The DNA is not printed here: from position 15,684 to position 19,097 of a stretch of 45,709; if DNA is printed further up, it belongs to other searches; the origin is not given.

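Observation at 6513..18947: Seven-gene operon: one giant CBM-bearing binding protein, two complete permease pairs, an NHL-TPR-Yip1 membrane protein and a DUF5696-like giant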

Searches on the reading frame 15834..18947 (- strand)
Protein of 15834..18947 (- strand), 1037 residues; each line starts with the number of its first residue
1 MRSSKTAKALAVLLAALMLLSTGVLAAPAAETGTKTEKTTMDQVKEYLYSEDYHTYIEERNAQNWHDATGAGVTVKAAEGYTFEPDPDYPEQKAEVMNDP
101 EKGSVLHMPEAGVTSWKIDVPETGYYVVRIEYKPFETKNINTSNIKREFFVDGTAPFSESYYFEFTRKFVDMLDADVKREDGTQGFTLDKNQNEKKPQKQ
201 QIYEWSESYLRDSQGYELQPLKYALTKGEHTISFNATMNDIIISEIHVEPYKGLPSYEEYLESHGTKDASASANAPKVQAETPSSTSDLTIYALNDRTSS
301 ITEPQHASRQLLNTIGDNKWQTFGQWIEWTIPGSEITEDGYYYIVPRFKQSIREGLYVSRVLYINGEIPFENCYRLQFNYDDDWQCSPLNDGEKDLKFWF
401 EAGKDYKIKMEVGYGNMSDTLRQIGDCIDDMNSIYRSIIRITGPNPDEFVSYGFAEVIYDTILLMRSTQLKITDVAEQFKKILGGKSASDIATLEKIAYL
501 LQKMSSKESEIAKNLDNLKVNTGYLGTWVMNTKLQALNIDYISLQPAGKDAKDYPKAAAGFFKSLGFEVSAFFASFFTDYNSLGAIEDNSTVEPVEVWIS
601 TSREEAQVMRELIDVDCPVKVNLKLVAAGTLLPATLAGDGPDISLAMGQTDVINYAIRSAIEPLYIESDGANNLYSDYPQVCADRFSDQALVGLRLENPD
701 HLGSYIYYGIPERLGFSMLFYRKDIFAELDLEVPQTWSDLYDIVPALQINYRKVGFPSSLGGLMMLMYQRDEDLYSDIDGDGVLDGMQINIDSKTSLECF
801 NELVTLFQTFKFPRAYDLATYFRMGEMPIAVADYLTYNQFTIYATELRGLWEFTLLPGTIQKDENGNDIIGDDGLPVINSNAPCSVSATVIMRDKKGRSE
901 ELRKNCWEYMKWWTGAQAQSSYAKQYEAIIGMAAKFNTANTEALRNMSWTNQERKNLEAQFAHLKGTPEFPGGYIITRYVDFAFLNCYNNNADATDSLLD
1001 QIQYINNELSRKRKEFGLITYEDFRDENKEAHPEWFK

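Call 3: search_protein_families(library=pfam, proteins=[window:15834-18947:-], max_evalue=0.01)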
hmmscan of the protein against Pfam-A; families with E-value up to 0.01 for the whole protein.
window:15834-18947:- (1037 aa): 1 family
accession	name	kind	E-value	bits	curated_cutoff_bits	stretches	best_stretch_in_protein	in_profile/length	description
PF13416.11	SBP_bac_8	-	2e-08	34.8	27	1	629-928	26-258/279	Bacterial extracellular solute-binding protein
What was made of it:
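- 15834..18947 (-): Secreted 1037-aa binding protein: signal peptide without lipobox, beta-sandwich 73-250, beta-sandwich 314-413 (CBM35-like), helical bundle 417-533, MalE-like oligosaccharide-binding domain 537-1037. Pfam SBP_bac_8 (call 3).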

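Call 5: search_protein_families(library=ncbifam, proteins=[window:15834-18947:-], max_evalue=0.01)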
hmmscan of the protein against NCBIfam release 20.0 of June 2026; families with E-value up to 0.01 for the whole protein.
window:15834-18947:- (1037 aa): 0 families

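Call 9: search_solved_structures(query=window:15834-18947:-, max_evalue=1)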
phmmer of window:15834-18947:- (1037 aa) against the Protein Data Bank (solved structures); distinct sequences matched with E-value up to 1: 5.
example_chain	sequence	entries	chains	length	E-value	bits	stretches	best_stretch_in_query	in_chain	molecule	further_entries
7ehp_A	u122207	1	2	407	0.0017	19.4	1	707-767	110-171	chitin oligosaccahride binding protein NagB1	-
3uor_A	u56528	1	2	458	0.012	16.7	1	704-758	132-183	ABC transporter sugar binding protein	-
3vxb_A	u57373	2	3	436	0.016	16.2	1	707-765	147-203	Putative sugar-binding lipoprotein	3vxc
8vqk_A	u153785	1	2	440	0.12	13.3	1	706-748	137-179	Putative ABC transporter periplasmic-binding protein YcjN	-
4qrz_A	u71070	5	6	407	0.23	12.4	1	707-748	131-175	ABC-TYPE SUGAR TRANSPORTER | ABC transporter, substrate binding protein (Sugar)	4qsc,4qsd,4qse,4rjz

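Call 22: find_homologous_proteins(query=window:15834-18947:-, max_evalue=0.00001)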
Query window:15834-18947:- (1037 aa): 176 proteins with E <= 0.00001 among 8000 candidates; the best 120 are listed.
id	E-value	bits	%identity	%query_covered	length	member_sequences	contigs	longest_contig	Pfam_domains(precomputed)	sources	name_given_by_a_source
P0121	0.0e+0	2396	100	100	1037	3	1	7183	PF13416.12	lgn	-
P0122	0.0e+0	2164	89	100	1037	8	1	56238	PF13416.12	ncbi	-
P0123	0.0e+0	2153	89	100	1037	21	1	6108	PF13416.12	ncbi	-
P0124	0.0e+0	2114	87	100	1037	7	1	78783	PF13416.12,PF01547.31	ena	-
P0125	0.0e+0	2093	85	100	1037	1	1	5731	-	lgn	-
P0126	0.0e+0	2004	82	100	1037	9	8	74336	PF13416.12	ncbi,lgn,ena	-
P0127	0.0e+0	2000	83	100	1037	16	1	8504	PF13416.12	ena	-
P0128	0.0e+0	1993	82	100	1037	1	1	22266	-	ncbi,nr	ncbi:MAG: extracellular solute-binding protein [Clostridia bacterium]|nr:extracellular solute-bindin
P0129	0.0e+0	1992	82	100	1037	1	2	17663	-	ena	-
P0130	0.0e+0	1992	82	100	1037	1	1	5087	-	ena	-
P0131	0.0e+0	1986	82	100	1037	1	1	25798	-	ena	-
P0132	0.0e+0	1980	82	99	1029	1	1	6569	-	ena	-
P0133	0.0e+0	1941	81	99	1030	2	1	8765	PF13416.12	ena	-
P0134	0.0e+0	1881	78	99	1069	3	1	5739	-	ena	-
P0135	0.0e+0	1741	72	100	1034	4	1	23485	PF13416.12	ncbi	-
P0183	6.0e-202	691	36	100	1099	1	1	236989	-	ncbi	-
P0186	8.9e-201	688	39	99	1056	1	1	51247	PF25275.2,PF01547.31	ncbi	-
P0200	3.4e-194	666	36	98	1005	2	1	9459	PF13416.12,PF16990.12,PF01547.31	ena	-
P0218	1.4e-183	631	35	99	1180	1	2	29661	PF13416.12,PF25275.2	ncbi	-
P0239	2.2e-161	557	34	57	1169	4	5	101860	PF13416.12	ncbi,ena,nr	ncbi:MAG: extracellular solute-binding protein [Clostridia bacterium]|nr:extracellular solute-bindin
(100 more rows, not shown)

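Call 26: search_solved_structures(query=A2, max_evalue=0.1)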
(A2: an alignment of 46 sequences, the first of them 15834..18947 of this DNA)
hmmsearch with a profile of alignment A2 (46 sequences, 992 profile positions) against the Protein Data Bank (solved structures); distinct sequences matched with E-value up to 0.1: 73 (the best 60 are shown).
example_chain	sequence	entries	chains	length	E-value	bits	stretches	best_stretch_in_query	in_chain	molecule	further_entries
5ysb_A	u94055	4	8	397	8.1e-21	76.9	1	570-882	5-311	Lin1841 protein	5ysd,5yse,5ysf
5ci5_A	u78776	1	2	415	1.1e-11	46.7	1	574-783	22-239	Extracellular solute-binding protein family 1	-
2hfb_A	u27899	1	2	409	3.3e-09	38.5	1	588-727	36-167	Sugar ABC transporter, sugar-binding protein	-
6pql_A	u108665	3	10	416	3.5e-09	38.4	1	588-727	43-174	ABC transporter sugar-binding protein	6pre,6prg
2hq0_A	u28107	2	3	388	3.9e-09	38.2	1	593-727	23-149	Sugar ABC transporter, sugar-binding protein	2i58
2heu_A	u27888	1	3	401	3.9e-09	38.2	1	592-727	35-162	Sugar ABC transporter, sugar-binding protein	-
9xf5_A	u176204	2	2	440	9.3e-09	37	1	565-727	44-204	ABC transporter substrate-binding protein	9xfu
3uor_A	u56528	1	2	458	3.6e-08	35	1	574-878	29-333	ABC transporter sugar binding protein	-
4r9f_A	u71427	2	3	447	5e-08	34.6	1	614-727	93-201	MBP1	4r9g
5x7g_A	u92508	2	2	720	4.5e-07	31.4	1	307-405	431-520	Cycloisomaltooligosaccharide glucanotransferase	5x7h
7x0i_A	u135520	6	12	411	6.1e-07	31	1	658-771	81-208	CbpB | CpbB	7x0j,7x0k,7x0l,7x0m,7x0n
4qrz_A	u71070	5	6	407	6.5e-07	30.9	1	622-762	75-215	ABC-TYPE SUGAR TRANSPORTER | ABC transporter, substrate binding protein (Sugar)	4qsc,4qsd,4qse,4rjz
9lff_A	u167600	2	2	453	7.3e-07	30.7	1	618-758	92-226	SN-glycerol-3-phophate ABC transporter, periplasmic SN-glycerol-3-phosphate-binding protei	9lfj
8vqk_A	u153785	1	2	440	1.7e-06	29.5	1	679-803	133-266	Putative ABC transporter periplasmic-binding protein YcjN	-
5iai_A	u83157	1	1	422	2.3e-06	29.1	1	598-789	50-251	Sugar ABC transporter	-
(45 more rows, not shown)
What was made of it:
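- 15834..18947 (-): Profile against PDB: Lin1841 E=8e-21, and the 5x7g (CITase) region I take to be its CBM35 E=4.5e-7 (call 26).
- On Type-I ABC importer, CUT1 (MalFGK2-E type): Profile E=8e-21 to Lin1841 (call 26).
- Closest known: Listeria oligosaccharide loci whose binding proteins are the nearest solved relatives. Same: The SBP domain's best sequence-profile match is Lin1841 (E=8e-21, call 26).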

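Call 36: find_encoding_contigs(protein=P0183, flank=10000, max_places=2)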
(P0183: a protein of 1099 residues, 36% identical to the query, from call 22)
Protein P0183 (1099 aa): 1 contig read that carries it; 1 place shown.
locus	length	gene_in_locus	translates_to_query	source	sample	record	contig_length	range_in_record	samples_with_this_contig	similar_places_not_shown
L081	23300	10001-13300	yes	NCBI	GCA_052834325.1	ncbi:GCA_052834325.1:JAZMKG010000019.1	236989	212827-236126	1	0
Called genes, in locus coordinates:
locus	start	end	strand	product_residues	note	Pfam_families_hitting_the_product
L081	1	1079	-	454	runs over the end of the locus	PF01938:TRAM (weak), PF05958:tRNA_U5-meth_tr, PF05175:MTS (weak), PF13649:Methyltransf_25 (faint), PF13847:Methyltransf_31 (weak)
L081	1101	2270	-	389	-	PF00639:Rotamase, PF13145:Rotamase_2 (weak), PF13616:Rotamase_3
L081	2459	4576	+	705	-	PF17191:RecG_wedge, PF00270:DEAD, PF04851:ResIII, PF07517:SecA_DEAD (faint), PF00271:Helicase_C, PF19833:RecG_dom3_C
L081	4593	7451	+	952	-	PF00005:ABC_tran (faint), PF02463:SMC_N (faint), PF03193:RsgA_GTPase (faint), PF13191:AAA_16 (faint), PF13555:AAA_29 (faint), PF20703:nSTAND1 (faint), PF17760:UvrA_inter, PF17755:UvrA_DNA-bind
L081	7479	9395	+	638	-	PF00005:ABC_tran, PF02463:SMC_N (faint), PF13304:AAA_21 (faint), PF12848:ABC_tran_Xtn, PF00005:ABC_tran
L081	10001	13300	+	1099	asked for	-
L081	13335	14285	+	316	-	PF00528:BPD_transp_1 (weak)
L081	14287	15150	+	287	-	PF00528:BPD_transp_1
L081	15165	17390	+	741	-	PF04893:Yip1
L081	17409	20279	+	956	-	PF18952:DUF5696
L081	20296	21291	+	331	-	PF00528:BPD_transp_1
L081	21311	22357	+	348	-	PF00528:BPD_transp_1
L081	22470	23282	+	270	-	PF00551:Formyl_trans_N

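Call 37: find_encoding_contigs(protein=P0239, flank=10000, max_places=2)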
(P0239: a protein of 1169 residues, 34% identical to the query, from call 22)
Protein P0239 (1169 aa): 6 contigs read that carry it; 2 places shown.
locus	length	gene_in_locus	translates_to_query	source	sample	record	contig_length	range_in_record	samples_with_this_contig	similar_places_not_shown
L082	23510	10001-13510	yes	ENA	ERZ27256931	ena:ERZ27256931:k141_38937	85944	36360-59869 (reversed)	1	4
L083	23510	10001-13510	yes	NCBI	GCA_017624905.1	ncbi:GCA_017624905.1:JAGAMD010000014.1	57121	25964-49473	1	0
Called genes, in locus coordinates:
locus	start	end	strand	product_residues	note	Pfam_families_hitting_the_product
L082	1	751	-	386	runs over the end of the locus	PF01676:Metalloenzyme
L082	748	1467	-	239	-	PF01048:PNP_UDP_1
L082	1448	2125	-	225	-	PF01791:DeoC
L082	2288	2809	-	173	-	PF02482:Ribosomal_S30AE, PF16321:Ribosom_S30AE_C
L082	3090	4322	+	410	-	PF00365:PFK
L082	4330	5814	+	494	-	PF08903:DUF1846, PF20921:DUF1846_C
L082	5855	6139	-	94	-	PF13560:HTH_31, PF12844:HTH_19, PF01381:HTH_3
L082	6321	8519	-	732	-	PF17191:RecG_wedge, PF07517:SecA_DEAD (weak), PF04851:ResIII, PF00270:DEAD, PF00271:Helicase_C, PF19833:RecG_dom3_C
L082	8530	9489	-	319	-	PF00480:ROK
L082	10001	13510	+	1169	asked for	PF13416:SBP_bac_8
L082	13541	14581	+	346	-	PF00528:BPD_transp_1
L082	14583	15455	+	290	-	PF00528:BPD_transp_1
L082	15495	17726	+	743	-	PF08450:SGL (weak), PF01436:NHL (faint), PF04893:Yip1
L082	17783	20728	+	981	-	PF18952:DUF5696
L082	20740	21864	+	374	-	PF00528:BPD_transp_1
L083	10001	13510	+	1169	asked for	PF13416:SBP_bac_8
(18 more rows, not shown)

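Call 47: predict_structure(alignment_id=A2)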
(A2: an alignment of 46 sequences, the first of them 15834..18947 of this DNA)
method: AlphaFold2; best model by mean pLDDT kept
length: 1037 residues; sequences in the alignment: 46
mean_pLDDT: 84.9   pTM: 0.78
mean pLDDT of the five models: 84.9, 84.7, 82.8, 81.5, 81.0
residues with pLDDT >= 90: 404; 70-90: 531; 50-70: 81; < 50: 21
segments of 3 or more residues with pLDDT < 50: 20-37
pLDDT, mean of each block of 10 residues (from residue 1): 66 66 33 39 70 90 91 92 89 91 93 94 95 82 86 89 90 68 72 81 92 87 94 93 96 91 88 89 89 86 82 88 91 90 94 81 94 91 91 91 94 88 86 86 82 87 92 87 72 88 90 87 82 87 92 85 86 74 62 79 79 84 74 69 89 87 90 89 92 87 86 94 86 89 88 90 93 76 67 90 90 84 86 89 69 91 85 85 93 84 92 92 77 79 86 89 89 85 92 91 89 83 83 74
secondary structure, 60 per line:
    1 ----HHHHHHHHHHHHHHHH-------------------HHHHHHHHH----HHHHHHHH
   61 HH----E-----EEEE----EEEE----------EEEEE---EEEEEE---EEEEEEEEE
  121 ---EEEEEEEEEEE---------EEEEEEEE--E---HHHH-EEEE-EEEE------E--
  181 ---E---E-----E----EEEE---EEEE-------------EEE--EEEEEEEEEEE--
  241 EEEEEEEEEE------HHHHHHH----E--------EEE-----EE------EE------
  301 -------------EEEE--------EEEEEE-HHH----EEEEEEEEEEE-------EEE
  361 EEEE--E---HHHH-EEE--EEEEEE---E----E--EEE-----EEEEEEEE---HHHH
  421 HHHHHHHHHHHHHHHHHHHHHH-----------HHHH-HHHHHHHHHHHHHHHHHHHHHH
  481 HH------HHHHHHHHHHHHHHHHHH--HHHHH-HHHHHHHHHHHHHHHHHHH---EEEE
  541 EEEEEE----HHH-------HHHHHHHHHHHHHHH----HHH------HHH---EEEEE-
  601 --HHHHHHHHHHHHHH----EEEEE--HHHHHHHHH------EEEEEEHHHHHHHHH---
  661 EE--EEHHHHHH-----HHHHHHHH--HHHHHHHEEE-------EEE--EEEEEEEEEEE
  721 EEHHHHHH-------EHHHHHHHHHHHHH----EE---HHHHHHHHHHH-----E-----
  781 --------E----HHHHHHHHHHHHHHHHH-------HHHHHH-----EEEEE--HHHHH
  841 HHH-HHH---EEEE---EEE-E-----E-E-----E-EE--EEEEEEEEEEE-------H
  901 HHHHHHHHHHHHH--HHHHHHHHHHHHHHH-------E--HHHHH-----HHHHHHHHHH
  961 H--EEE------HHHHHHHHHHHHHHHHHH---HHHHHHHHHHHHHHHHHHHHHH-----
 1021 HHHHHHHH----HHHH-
elements in order (helices of 4 or more, strands of 3 or more residues): H5-20 H40-48 H53-62 E73-76 E81-84 E95-99 E103-108 E112-120 E124-134 E144-151 H158-161 E163-166 E168-171 E199-202 E206-209 E223-225 E228-238 E241-250 H257-263 E277-279 E314-317 E326-331 E340-350 E358-364 H371-374 E376-378 E381-386 E398-400 E406-413 H417-442 H454-457 H459-482 H489-506 H509-513 H515-533 E537-546 H561-575 E595-599 H603-616 E621-625 H628-636 E643-648 H649-657 H667-672 H678-685 H688-694 E695-697 E705-707 E710-722 H723-728 H737-749 H759-769 H794-810 H818-823 E829-833 H836-843 E851-854 E858-860 E882-892 H900-913 H916-930 H941-945 H951-961 E964-966 H973-990 H994-1015 H1021-1028 H1033-1036
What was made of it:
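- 15834..18947 (-): AF2 model pLDDT 84.9 (call 47).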
